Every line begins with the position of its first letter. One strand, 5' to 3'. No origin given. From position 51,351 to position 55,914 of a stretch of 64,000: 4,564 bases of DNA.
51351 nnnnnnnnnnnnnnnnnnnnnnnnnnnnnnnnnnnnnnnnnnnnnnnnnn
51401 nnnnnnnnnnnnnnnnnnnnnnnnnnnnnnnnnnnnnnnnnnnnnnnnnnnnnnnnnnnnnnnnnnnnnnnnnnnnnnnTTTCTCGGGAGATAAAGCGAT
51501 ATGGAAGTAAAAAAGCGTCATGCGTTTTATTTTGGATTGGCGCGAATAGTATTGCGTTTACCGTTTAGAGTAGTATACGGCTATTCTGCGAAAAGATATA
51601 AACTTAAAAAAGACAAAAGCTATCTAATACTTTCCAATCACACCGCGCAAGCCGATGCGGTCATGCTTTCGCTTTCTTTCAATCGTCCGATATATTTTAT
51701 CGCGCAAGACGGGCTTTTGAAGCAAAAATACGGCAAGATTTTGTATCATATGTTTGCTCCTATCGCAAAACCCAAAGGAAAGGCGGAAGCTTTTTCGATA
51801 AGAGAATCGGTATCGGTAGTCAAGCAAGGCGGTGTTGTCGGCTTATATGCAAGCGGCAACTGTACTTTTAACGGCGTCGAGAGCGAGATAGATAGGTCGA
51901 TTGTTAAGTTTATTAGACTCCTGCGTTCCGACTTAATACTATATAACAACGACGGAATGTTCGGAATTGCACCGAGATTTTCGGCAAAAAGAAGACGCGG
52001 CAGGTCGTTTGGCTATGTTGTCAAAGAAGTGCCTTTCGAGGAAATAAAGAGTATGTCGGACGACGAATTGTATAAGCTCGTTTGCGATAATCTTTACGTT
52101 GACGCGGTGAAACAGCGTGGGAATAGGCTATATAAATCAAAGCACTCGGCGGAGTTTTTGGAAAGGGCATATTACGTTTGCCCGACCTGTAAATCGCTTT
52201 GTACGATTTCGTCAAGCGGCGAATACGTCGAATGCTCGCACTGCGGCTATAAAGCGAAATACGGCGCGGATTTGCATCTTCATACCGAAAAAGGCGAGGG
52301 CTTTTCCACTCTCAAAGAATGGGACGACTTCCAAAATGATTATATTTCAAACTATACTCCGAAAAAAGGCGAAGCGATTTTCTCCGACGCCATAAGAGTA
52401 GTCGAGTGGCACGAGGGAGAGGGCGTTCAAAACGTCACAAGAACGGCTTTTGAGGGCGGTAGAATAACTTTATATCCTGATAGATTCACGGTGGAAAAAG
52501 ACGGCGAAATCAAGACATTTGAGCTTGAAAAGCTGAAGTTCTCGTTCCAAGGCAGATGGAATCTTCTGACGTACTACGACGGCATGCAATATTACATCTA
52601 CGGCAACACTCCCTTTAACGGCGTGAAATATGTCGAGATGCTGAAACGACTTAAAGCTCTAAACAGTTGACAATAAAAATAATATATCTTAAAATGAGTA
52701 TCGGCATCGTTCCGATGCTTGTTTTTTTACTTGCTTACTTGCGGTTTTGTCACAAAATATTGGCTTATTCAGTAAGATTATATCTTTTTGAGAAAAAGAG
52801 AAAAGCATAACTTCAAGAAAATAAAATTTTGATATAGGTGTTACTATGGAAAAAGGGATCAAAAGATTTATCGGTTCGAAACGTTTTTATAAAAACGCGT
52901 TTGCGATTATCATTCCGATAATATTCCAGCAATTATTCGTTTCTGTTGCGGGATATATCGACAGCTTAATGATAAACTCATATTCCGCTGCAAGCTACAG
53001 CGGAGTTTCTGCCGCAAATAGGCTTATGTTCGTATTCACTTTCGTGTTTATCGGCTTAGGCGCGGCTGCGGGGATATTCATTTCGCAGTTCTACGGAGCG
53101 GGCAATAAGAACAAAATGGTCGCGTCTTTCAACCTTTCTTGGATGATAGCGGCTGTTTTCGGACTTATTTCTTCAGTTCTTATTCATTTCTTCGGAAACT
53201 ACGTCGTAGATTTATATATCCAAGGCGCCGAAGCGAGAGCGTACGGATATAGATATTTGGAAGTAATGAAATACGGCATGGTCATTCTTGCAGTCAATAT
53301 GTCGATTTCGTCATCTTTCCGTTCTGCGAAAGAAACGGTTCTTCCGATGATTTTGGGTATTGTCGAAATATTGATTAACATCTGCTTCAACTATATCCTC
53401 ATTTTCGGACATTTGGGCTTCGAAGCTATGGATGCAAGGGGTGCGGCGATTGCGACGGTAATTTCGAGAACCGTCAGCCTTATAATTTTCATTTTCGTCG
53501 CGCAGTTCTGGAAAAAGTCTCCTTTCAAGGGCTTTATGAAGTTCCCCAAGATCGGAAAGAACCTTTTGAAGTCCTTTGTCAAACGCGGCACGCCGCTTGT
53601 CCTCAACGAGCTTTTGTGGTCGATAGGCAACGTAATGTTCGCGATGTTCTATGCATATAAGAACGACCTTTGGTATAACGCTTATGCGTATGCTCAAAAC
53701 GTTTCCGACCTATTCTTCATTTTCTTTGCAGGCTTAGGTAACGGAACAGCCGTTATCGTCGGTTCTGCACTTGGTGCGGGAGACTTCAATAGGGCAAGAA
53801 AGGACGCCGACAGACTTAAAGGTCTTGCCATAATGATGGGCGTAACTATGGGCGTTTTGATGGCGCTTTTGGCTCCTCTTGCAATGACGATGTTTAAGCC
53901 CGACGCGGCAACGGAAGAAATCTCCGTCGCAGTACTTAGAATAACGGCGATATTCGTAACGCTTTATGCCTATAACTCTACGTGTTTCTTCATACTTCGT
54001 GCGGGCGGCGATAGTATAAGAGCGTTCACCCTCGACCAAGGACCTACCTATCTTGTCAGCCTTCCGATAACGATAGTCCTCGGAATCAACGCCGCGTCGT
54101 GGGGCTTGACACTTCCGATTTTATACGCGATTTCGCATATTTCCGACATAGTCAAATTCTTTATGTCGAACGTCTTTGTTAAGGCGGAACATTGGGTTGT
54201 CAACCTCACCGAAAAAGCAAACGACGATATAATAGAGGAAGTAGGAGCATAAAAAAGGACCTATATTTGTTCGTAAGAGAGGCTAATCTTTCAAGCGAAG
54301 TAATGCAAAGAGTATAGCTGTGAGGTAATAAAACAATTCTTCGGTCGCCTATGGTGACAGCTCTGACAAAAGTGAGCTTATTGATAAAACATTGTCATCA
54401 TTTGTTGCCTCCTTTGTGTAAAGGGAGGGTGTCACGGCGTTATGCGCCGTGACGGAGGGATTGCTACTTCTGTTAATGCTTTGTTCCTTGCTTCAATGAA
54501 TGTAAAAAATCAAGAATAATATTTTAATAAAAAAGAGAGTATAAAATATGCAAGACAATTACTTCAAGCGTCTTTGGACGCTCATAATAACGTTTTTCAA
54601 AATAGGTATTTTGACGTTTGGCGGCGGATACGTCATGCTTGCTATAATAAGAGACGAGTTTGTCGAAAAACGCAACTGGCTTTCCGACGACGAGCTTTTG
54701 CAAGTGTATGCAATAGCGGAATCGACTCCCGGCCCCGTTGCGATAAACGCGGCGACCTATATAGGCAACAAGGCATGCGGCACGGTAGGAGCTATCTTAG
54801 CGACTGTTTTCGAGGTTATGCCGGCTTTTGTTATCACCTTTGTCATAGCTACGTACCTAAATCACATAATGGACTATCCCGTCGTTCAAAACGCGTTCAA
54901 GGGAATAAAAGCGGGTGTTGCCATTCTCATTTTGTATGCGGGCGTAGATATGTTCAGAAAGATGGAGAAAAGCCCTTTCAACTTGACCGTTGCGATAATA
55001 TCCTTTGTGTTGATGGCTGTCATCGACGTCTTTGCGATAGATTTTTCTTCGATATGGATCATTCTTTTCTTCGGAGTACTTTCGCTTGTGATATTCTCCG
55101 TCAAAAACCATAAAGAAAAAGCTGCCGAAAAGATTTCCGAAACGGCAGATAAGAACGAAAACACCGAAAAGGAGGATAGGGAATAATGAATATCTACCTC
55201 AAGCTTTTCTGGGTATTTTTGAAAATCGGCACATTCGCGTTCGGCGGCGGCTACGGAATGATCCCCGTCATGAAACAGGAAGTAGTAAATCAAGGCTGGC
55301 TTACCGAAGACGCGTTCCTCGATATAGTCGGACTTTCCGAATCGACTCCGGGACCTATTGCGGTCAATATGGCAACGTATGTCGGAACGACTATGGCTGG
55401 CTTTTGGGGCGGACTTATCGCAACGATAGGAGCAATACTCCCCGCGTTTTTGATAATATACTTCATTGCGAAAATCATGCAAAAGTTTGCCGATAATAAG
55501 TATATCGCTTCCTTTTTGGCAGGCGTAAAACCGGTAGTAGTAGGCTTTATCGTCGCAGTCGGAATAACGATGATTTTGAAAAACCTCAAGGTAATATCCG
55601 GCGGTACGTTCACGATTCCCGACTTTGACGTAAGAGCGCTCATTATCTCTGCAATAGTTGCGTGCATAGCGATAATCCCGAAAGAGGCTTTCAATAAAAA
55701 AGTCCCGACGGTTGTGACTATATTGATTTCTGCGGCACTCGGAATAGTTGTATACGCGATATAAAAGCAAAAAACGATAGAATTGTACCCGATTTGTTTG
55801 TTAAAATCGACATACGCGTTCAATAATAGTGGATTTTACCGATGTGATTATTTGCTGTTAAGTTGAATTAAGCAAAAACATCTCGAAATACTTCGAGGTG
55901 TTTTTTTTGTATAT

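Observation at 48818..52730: Four-gene operon (PfkB kinase, class II aldolase, beta-hydroxyacid dehydrogenase, zinc-ribbon acyltransferase) with a possibly leaderless first gene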

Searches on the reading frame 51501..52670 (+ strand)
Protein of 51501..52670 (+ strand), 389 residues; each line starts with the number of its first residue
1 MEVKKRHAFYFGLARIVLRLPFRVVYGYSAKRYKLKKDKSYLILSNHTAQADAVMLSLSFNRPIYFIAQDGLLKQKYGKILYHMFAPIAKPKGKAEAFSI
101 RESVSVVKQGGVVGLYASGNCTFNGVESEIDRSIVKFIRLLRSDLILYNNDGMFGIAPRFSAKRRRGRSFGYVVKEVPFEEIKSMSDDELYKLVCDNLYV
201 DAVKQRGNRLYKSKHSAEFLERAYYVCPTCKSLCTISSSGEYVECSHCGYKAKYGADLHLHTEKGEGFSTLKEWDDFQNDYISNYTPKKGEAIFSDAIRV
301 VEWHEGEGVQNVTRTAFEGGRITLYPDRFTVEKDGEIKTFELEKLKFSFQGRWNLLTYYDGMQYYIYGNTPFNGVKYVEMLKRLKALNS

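Call 3: search_protein_families(library=pfam, proteins=[window:51501-52670:+])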
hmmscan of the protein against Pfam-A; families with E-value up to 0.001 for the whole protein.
window:51501-52670:+ (389 aa): 1 family
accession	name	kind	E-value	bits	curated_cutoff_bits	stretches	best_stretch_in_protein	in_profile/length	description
PF01553.26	Acyltransferase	-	3e-08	34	23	1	34-134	9-115/132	Acyltransferase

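Call 4: search_protein_families(library=ncbifam, proteins=[window:51501-52670:+])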
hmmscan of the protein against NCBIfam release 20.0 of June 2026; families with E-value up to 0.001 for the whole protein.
window:51501-52670:+ (389 aa): 2 families
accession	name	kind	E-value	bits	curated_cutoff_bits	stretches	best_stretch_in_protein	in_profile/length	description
NF006386.0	PRK08633.1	equivalog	2.7e-10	38.6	1221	1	15-157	416-558/1147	acyl-[ACP]--phospholipid O-acyltransferase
TIGR00530.1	AGP_acyltrn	subfamily_domain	1.2e-07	31.5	102.95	1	34-121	11-100/130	1-acylglycerol-3-phosphate O-acyltransferase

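Call 21: list_cluster_members(proteins=[P0001, window:51501-52670:+, window:49790-50635:+, window:50622-51479:+])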
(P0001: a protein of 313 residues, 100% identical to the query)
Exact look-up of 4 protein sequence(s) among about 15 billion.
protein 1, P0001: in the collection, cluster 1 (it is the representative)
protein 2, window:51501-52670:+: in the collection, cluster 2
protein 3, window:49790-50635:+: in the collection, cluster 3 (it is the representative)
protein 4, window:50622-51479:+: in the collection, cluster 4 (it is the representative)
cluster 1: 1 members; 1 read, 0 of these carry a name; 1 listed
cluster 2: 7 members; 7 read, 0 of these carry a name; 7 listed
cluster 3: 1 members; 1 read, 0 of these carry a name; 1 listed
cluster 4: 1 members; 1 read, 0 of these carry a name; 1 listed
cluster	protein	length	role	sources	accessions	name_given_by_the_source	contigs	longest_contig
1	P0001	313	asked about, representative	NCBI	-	-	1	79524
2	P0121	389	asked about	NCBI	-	-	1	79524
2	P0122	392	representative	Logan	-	-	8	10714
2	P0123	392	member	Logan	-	-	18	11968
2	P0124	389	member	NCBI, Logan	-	-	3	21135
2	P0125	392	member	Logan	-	-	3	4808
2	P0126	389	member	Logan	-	-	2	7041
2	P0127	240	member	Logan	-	-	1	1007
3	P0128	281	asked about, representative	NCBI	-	-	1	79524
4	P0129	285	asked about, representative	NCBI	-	-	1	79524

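Call 22: find_homologous_proteins(query=window:51501-52670:+)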
Query window:51501-52670:+ (389 aa): 7 proteins with E <= 0.001 among 2890 candidates.
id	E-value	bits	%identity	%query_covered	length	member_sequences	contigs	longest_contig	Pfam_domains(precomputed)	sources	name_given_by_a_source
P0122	2.5e-241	818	91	100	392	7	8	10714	PF01553.27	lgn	-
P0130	7.3e-218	741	82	100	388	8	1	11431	PF01553.27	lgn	-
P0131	7.3e-101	356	45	99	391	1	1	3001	PF01553.27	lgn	-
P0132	3.0e-59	219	36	98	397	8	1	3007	PF01553.27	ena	-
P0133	3.0e-59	219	33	99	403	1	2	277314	PF01553.27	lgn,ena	-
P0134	5.1e-59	218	33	98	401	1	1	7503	PF01553.27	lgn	-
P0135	1.2e-46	178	31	97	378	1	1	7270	PF01553.27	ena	-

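Call 23: find_encoding_contigs(protein=P0133, flank=8000, max_places=2)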
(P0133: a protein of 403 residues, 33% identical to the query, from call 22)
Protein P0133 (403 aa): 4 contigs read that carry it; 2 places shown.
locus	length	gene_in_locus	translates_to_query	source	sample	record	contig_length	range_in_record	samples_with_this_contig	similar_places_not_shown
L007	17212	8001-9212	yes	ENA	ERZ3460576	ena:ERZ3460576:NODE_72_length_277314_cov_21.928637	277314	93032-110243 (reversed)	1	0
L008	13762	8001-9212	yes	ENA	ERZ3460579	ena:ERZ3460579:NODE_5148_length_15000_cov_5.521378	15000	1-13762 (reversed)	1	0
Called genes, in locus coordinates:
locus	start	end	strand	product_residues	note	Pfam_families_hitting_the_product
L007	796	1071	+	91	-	PF01541:GIY-YIG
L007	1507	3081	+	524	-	-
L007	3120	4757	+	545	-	-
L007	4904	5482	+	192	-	-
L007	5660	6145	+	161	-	-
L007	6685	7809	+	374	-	PF04015:DUF362, PF12797:Fer4_2 (faint), PF00037:Fer4 (faint), PF12837:Fer4_6 (faint)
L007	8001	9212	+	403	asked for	PF01553:Acyltransferase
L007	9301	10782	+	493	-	PF03616:Glt_symporter (weak)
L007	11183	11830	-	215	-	PF01470:Peptidase_C15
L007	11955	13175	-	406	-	PF00150:Cellulase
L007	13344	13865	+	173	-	PF02870:Methyltransf_1N (weak), PF01035:DNA_binding_1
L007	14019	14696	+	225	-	PF00899:ThiF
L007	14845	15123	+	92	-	-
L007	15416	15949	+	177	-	PF12844:HTH_19, PF13443:HTH_26 (weak), PF13560:HTH_31, PF01381:HTH_3, PF07883:Cupin_2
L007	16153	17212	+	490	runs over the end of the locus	PF00005:ABC_tran, PF08402:TOBE_2 (weak)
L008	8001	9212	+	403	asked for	PF01553:Acyltransferase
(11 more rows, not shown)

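Call 24: find_encoding_contigs(protein=P0134, flank=8000, max_places=2)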
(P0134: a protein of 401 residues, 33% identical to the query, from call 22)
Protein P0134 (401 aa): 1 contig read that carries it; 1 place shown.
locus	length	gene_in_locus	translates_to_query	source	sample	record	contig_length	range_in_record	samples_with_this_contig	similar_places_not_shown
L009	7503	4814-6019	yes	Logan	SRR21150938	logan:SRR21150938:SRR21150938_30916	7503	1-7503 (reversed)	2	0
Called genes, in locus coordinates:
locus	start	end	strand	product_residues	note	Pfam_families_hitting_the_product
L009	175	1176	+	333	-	PF00389:2-Hacid_dh, PF02826:2-Hacid_dh_C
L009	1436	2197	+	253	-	-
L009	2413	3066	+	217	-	PF02585:PIG-L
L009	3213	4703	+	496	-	PF07690:MFS_1, PF13347:MFS_2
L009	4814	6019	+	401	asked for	PF01553:Acyltransferase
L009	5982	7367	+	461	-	PF03616:Glt_symporter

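Call 25: find_encoding_contigs(protein=P0130, flank=8000, max_places=2)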
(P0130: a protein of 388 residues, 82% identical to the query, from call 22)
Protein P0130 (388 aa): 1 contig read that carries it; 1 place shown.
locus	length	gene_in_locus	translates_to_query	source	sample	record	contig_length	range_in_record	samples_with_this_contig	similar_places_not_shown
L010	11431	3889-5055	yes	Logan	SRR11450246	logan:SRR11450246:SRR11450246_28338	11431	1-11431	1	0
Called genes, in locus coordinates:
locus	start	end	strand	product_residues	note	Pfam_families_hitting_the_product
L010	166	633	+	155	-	PF06177:QueT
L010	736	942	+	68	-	PF04070:DUF378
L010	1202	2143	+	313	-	PF00294:PfkB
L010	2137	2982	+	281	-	PF01116:F_bP_aldolase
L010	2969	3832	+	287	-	PF02737:3HCDH_N (faint), PF02826:2-Hacid_dh_C (weak), PF03446:NAD_binding_2, PF03807:F420_oxidored, PF14833:NAD_binding_11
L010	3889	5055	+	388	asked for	PF01553:Acyltransferase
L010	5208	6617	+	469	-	PF01554:MatE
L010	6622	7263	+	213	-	PF02417:Chromate_transp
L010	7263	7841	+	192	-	PF02417:Chromate_transp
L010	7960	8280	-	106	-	PF07883:Cupin_2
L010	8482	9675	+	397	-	PF12833:HTH_18, PF00165:HTH_AraC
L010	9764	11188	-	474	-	PF00083:Sugar_tr, PF07690:MFS_1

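Call 70: search_protein_representatives(protein=window:51501-52670:+)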
Query: 389 residues. Proteins with E-value up to 0.001 (for the whole library): 2045; up to 1e-10: 1164; up to 1e-30: 262. The best 150 are listed.
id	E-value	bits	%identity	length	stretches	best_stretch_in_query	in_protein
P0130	2.3e-218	741.2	82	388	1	1-387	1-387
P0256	3.1e-83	296.4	41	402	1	4-382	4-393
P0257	1.5e-77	277.7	38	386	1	1-385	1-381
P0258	9.0e-77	275.1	39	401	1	1-383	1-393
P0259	9.5e-71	255.3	42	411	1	4-277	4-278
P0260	1.4e-70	254.7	39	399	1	3-383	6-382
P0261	4.2e-68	246.6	36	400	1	2-385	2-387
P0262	4.5e-63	230.1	36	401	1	3-379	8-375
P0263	5.3e-63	229.8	34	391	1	2-386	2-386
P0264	1.0e-61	225.6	37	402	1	3-383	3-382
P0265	1.1e-61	225.4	34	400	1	3-387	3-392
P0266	4.2e-61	223.6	34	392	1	2-385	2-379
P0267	4.2e-60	220.3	36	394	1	2-385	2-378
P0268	1.0e-59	219.0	35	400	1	3-385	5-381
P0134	1.6e-59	218.3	34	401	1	3-383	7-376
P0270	3.6e-59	217.2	37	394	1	3-384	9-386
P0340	1.8e-43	165.5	31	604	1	4-380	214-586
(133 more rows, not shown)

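Call 71: list_cluster_members(proteins=[P0256, P0257, P0258, P0260, P0261, P0263, P0265, P0133, P0270, P0340])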
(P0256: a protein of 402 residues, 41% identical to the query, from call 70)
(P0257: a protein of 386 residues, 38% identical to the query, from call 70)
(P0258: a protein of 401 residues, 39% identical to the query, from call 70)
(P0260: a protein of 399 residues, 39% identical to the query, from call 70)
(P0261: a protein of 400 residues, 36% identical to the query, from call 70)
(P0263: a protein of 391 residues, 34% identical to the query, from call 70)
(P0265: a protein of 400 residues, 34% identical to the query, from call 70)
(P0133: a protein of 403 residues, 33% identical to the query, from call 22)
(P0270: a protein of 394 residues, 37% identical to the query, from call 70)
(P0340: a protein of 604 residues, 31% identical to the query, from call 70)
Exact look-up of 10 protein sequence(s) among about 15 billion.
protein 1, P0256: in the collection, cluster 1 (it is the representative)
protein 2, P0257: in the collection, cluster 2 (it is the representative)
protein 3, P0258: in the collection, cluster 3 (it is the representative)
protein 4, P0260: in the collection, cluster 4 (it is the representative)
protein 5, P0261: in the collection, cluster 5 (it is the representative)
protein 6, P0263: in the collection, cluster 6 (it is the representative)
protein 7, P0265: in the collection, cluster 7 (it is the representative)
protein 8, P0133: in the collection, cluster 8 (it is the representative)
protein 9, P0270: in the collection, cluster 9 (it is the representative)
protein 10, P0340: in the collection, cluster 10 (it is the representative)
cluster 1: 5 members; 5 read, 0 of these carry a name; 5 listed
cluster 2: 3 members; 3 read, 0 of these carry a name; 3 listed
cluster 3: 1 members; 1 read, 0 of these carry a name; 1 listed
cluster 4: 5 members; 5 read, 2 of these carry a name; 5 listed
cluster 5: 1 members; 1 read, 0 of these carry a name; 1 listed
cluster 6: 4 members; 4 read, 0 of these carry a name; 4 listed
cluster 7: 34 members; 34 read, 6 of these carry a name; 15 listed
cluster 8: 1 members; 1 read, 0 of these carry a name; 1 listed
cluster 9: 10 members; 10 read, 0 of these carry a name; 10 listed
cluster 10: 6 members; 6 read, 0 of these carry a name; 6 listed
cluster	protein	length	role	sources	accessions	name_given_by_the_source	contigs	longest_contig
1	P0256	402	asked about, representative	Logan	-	-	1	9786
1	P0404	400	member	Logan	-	-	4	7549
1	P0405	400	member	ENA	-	-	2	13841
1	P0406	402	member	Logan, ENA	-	-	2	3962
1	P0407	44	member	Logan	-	-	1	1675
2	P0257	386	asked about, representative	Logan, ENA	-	-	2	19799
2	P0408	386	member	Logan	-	-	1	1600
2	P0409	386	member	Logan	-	-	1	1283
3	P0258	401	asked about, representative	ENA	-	-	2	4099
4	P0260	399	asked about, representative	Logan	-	-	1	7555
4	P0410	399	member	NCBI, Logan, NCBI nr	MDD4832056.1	MAG: lysophospholipid acyltransferase family protein [Clostridia bacterium] | lysophospholipid acyltransferase family protein [Clostridia bacterium]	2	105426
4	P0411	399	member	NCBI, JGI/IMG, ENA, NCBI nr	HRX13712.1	MAG TPA: lysophospholipid acyltransferase family protein [Eubacteriales bacterium] | lysophospholipid acyltransferase family protein [Eubacteriales bacterium]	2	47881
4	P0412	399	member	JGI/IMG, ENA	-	-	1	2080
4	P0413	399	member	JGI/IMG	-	-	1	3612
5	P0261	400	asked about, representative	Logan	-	-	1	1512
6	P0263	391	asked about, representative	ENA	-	-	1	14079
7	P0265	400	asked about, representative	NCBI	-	-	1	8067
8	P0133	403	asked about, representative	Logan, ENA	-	-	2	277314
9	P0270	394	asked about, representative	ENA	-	-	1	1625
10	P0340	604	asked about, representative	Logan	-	-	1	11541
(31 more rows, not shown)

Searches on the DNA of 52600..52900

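Call 91: search_rna_families(source=window, start=52600, end=52900, threshold=evalue, max_evalue=1)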
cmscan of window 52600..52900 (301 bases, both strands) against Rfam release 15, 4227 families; matches with E-value up to 1: 0.
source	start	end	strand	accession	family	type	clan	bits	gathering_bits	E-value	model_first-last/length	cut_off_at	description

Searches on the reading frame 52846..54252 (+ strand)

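Call 3: search_protein_families(library=pfam, proteins=[window:52846-54252:+])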
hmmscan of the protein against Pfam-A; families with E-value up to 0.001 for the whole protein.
window:52846-54252:+ (468 aa): 1 family
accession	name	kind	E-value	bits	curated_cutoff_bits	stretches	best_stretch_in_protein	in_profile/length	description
PF01554.23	MatE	-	5.5e-43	146.9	24.9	2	24-184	1-161/161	MatE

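Call 4: search_protein_families(library=ncbifam, proteins=[window:52846-54252:+])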
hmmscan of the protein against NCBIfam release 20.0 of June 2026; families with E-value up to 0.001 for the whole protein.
window:52846-54252:+ (468 aa): 10 families
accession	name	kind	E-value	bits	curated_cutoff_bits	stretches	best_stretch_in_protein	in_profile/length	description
TIGR00797.1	matE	subfamily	3.6e-54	184.2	147.4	1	24-413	1-385/396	MATE family efflux transporter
NF007562.1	PRK10189.1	equivalog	4.9e-22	78.3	465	1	14-376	25-391/470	EmmdR/YeeO family multidrug/toxin efflux MATE transporter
NF052396.1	MATE_WgkD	equivalog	2.2e-21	76.3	510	1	20-390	7-372/428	tryglysin-associated MATE efflux transporter WgkD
NF041801.1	MATE_SolL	equivalog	3.2e-20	72.4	780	1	20-414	24-418/458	solanimycin export family MATE transporter SolL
NF000263.1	MATE_multi_NorM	equivalog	1e-14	54.8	950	1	19-372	21-375/459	multidrug efflux MATE transporter NorM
NF007130.1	PRK09575.1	equivalog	1.7e-14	54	445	1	19-383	9-373/435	MATE family efflux transporter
NF007690.0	PRK10367.1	equivalog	4.6e-09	35.7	409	1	16-219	9-209/441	MATE family efflux transporter DinF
NF000131.1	MATE_multi_MepA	equivalog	6e-09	35.6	850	1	15-422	15-413/451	multidrug efflux MATE transporter MepA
NF000217.1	MATE_multi_FepA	equivalog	6.6e-07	28.7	900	1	18-343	17-333/443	multidrug efflux MATE transporter FepA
NF041358.1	GntT_guanitoxin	equivalog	5e-06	25.8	525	1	13-363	14-358/438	guanitoxin biosynthesis MATE family efflux transporter GntT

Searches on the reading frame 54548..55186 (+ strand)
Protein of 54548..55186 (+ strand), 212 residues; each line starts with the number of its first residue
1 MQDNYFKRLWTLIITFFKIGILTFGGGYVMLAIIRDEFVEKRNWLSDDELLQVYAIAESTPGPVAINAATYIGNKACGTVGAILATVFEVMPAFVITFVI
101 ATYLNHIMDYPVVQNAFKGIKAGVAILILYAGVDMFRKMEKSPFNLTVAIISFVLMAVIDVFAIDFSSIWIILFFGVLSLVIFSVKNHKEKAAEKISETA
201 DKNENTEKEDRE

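Call 54: search_protein_families(library=pfam, proteins=[window:54548-55186:+], max_evalue=0.00001)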
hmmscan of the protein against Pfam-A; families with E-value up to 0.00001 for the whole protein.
window:54548-55186:+ (212 aa): 1 family
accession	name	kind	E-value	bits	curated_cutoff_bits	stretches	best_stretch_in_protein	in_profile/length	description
PF02417.20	Chromate_transp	-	2.8e-48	164.5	28.6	1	10-179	1-165/166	Chromate transporter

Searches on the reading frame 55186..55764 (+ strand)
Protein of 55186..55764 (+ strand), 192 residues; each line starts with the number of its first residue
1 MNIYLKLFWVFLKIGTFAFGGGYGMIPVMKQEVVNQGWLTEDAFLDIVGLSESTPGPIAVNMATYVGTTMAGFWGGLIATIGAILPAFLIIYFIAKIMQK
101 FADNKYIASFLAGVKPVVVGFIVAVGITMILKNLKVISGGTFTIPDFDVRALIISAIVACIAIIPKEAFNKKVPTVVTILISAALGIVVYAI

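Call 54: search_protein_families(library=pfam, proteins=[window:55186-55764:+], max_evalue=0.00001)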
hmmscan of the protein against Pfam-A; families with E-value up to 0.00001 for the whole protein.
window:55186-55764:+ (192 aa): 1 family
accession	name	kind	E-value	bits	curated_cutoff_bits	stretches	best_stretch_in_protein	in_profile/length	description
PF02417.20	Chromate_transp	-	5.5e-50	170.1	28.6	1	5-187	1-166/166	Chromate transporter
